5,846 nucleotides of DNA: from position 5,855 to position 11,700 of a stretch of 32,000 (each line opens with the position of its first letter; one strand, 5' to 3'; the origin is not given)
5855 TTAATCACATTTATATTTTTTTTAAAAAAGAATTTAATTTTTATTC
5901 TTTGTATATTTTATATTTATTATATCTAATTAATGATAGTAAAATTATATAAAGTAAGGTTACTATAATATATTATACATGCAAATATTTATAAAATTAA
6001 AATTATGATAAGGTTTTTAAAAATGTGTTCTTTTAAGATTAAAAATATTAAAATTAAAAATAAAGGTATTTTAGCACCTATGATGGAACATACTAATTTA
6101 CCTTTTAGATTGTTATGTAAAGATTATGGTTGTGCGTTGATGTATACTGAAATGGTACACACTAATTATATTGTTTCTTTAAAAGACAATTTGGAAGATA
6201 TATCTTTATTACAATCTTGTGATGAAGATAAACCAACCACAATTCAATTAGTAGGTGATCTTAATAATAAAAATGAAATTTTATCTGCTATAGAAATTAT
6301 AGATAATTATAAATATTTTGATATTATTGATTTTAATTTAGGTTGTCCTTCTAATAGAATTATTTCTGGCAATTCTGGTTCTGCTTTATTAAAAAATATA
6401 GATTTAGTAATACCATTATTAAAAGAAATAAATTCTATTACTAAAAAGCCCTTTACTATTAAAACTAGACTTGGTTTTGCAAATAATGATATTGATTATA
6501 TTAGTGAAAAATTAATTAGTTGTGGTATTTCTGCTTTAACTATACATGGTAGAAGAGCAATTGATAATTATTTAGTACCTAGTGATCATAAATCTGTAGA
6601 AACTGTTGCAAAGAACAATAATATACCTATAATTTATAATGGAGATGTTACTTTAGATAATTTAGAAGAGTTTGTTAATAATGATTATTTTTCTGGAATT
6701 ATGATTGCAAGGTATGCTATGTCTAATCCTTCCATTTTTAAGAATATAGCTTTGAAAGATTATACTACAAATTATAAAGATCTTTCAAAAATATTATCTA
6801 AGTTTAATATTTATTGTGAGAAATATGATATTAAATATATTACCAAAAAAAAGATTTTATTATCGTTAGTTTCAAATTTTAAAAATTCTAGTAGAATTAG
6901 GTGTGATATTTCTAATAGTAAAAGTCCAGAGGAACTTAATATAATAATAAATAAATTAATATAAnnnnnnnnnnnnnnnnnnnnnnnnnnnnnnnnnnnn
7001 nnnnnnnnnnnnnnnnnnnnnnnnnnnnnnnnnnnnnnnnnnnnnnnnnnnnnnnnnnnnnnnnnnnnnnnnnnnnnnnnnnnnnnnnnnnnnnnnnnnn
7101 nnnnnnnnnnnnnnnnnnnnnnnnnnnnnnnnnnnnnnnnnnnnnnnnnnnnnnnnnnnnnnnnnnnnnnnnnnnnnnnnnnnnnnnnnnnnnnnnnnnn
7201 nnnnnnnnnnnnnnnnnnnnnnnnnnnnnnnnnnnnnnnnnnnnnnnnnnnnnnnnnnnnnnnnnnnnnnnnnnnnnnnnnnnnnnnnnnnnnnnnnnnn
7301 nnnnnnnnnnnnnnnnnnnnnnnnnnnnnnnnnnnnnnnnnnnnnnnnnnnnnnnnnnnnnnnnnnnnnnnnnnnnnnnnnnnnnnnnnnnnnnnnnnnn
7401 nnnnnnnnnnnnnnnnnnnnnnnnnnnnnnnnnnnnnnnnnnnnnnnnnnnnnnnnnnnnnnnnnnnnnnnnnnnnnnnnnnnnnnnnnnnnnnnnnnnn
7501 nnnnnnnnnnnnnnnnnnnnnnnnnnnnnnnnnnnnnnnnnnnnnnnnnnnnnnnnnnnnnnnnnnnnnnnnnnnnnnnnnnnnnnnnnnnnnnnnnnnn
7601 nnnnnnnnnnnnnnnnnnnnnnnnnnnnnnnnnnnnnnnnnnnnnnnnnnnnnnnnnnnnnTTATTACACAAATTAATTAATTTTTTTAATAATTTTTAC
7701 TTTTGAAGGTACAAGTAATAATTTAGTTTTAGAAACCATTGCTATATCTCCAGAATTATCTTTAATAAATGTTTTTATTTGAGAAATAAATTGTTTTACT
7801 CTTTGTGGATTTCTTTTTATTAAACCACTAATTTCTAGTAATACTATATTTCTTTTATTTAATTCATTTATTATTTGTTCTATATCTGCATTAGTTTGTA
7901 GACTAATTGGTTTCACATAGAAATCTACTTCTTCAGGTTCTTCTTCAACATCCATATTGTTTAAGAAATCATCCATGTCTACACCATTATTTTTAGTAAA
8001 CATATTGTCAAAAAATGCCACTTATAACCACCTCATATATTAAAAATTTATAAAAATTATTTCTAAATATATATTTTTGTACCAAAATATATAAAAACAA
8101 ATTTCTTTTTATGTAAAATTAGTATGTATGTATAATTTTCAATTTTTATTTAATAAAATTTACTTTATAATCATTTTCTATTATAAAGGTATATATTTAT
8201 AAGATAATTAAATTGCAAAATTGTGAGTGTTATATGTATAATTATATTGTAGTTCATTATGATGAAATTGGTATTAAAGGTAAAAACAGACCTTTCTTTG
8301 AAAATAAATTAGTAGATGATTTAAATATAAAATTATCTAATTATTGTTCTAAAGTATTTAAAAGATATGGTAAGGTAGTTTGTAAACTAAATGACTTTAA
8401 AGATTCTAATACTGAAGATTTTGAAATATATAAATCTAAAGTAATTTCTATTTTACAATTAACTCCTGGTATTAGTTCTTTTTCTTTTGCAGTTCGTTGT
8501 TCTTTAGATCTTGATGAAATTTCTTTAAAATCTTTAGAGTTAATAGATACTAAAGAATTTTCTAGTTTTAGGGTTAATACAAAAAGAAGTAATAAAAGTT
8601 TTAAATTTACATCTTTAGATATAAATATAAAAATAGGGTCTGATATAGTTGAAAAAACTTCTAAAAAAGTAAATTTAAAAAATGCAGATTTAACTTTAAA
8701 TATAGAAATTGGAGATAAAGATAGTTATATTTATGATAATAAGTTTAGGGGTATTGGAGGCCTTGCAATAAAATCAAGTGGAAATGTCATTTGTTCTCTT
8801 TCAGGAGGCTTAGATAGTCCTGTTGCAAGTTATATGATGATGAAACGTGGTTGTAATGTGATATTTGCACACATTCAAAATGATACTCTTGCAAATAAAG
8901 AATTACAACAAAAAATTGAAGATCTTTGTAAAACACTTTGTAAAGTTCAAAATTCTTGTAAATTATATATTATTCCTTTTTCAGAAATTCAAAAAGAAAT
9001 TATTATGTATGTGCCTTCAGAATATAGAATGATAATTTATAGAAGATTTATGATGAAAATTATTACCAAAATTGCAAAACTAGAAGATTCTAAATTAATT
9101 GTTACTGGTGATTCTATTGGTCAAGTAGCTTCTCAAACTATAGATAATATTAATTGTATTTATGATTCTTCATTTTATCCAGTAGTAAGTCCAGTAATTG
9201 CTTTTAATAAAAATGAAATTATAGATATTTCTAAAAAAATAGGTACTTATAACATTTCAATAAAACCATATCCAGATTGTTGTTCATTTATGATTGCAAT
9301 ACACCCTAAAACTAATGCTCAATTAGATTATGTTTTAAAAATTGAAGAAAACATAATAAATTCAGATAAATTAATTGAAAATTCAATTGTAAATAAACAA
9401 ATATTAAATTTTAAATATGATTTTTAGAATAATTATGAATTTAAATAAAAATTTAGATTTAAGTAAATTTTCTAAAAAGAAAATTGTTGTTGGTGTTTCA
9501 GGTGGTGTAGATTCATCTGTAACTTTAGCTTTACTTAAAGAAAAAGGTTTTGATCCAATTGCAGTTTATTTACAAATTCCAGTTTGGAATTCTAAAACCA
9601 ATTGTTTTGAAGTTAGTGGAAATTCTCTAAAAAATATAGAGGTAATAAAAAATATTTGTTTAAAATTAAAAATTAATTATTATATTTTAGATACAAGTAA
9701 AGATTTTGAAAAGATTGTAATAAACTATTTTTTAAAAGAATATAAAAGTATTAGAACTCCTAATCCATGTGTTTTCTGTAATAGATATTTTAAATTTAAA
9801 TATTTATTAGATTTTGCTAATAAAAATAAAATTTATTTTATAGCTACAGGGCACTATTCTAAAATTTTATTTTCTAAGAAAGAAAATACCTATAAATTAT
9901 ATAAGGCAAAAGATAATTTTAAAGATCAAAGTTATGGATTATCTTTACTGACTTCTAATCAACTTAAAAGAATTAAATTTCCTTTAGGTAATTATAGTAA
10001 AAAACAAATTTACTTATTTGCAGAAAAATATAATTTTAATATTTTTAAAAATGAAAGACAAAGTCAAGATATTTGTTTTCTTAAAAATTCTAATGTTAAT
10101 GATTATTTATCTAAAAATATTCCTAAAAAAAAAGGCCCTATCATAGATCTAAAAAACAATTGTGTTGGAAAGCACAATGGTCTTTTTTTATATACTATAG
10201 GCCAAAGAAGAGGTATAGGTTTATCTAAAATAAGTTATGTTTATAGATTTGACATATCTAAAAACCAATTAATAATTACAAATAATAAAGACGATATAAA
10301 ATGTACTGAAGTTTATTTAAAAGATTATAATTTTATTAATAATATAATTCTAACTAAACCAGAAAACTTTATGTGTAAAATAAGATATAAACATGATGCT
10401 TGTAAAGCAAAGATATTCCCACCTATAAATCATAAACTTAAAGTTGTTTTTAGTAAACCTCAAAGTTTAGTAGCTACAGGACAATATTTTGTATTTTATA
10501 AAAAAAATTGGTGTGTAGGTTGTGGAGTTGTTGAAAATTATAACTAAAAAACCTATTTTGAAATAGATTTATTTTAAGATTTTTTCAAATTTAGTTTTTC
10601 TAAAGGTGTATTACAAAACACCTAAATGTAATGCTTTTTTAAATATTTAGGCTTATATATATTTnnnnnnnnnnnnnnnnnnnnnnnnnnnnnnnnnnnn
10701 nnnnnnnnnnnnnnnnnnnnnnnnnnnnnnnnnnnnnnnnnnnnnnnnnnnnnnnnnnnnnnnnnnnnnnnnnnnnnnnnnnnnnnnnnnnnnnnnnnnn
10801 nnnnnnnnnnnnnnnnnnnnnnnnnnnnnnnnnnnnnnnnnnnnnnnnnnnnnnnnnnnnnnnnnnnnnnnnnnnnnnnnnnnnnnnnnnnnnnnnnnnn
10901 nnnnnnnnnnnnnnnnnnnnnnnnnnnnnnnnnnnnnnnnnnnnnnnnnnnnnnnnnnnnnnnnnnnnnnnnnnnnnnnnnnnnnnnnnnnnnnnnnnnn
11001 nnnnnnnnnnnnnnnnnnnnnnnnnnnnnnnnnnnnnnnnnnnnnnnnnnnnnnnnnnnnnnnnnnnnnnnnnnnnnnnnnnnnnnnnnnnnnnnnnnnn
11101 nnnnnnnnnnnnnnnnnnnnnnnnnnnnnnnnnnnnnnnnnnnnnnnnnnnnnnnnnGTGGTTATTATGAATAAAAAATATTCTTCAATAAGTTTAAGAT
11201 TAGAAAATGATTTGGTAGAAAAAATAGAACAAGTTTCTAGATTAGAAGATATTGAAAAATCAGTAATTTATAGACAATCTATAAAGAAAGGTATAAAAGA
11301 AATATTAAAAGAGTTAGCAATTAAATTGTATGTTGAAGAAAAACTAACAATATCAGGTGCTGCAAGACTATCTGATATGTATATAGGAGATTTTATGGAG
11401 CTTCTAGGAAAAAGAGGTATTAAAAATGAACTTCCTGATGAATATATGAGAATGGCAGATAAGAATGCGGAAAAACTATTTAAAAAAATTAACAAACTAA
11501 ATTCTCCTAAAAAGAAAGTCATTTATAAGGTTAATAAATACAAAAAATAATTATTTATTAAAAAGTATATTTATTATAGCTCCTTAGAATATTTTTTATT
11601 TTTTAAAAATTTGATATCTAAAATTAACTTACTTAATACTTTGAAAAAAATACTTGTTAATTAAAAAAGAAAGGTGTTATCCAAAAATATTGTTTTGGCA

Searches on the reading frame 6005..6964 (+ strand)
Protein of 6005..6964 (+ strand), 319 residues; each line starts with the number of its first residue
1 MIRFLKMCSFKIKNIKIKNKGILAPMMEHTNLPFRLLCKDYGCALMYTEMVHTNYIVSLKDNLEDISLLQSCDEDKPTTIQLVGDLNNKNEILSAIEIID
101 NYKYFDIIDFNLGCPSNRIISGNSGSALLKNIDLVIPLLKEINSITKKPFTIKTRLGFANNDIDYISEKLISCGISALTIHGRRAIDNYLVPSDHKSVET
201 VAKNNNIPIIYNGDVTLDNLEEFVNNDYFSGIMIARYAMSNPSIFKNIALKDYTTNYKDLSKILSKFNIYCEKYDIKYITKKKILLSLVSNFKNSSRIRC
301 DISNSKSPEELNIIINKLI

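Call 56: search_protein_families(library=pfam, max_evalue=0.001, proteins=[window:6005-6964:+])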
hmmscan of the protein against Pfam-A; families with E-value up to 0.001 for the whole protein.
window:6005-6964:+ (319 aa): 1 family
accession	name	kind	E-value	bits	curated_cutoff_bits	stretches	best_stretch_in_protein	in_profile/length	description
PF01207.24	Dus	-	4.9e-52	177.4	20.4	1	22-286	1-273/311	Dihydrouridine synthase (Dus)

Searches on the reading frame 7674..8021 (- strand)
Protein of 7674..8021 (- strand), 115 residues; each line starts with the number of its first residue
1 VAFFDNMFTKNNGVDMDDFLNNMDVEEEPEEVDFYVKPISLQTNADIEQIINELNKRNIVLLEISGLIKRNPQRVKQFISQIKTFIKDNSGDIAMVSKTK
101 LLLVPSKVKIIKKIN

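Call 56: search_protein_families(library=pfam, max_evalue=0.001, proteins=[window:7674-8021:-])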
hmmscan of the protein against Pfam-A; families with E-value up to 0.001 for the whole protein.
window:7674-8021:- (115 aa): 1 family
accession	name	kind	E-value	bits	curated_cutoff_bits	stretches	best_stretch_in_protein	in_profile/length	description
PF04472.17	SepF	-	1.9e-10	41.3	27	1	36-110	1-72/72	Cell division protein SepF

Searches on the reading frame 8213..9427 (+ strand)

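Call 56: search_protein_families(library=pfam, max_evalue=0.001, proteins=[window:8213-9427:+])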
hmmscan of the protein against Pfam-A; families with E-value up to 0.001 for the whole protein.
window:8213-9427:+ (404 aa): 5 families
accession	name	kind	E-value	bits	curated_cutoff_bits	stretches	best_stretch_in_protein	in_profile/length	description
PF02568.20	ThiI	-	7.5e-65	218.7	20.5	1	188-381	2-195/197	Thiamine biosynthesis protein (ThiI)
PF02926.22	THUMP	-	1e-14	55.2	20.6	1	99-174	3-82/84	THUMP domain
PF22025.1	ThiI_fer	-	1.2e-11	45.3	25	1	12-91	2-72/72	ThiI ferredoxin-like domain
PF03054.22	tRNA_Me_trans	-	1.8e-05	24.9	20.6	1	191-259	2-70/202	tRNA methyl transferase HUP domain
PF06508.19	QueC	-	0.00023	21.2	22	0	192-242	2-51/210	Queuosine biosynthesis protein QueC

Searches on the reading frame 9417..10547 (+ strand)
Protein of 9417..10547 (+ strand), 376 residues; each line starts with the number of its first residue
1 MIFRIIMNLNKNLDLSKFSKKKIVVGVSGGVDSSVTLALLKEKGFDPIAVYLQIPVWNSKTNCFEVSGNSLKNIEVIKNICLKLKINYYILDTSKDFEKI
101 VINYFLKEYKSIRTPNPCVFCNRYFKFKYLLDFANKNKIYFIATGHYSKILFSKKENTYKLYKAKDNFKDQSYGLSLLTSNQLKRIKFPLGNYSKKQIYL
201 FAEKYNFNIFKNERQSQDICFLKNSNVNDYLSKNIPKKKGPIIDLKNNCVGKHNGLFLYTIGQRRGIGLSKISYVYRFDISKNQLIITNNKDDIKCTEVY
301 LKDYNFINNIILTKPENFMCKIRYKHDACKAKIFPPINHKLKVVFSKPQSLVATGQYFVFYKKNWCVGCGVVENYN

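Call 56: search_protein_families(library=pfam, max_evalue=0.001, proteins=[window:9417-10547:+])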
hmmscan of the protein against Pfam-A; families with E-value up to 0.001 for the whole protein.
window:9417-10547:+ (376 aa): 6 families
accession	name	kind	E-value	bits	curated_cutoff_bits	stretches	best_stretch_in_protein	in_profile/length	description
PF03054.22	tRNA_Me_trans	-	1.9e-55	188.1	20.6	1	21-223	1-201/202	tRNA methyl transferase HUP domain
PF20259.3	tRNA_Me_trans_M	-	2.4e-17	62.7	27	1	229-288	2-65/66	tRNA methyl transferase PRC-barrel domain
PF20258.4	tRNA_Me_trans_C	-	4.2e-13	49.9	20.6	1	298-372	3-77/77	Aminomethyltransferase beta-barrel domain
PF01171.26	ATP_bind_3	-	4.3e-07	30.3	27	1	22-213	1-167/182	PP-loop family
PF02540.23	NAD_synthase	-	2.5e-05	24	21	1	15-149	13-132/242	NAD synthase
PF06508.19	QueC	-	0.00045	20.2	22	0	22-208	1-176/210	Queuosine biosynthesis protein QueC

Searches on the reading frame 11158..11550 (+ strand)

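Call 57: search_protein_families(library=pfam, max_evalue=0.001, proteins=[window:11158-11550:+])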
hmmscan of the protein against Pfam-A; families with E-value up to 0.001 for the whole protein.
window:11158-11550:+ (130 aa): 1 family
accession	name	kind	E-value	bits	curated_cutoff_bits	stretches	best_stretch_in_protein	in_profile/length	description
PF03683.19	UPF0175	-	7.5e-10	38.8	27.9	1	46-89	17-60/75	Uncharacterised protein family (UPF0175)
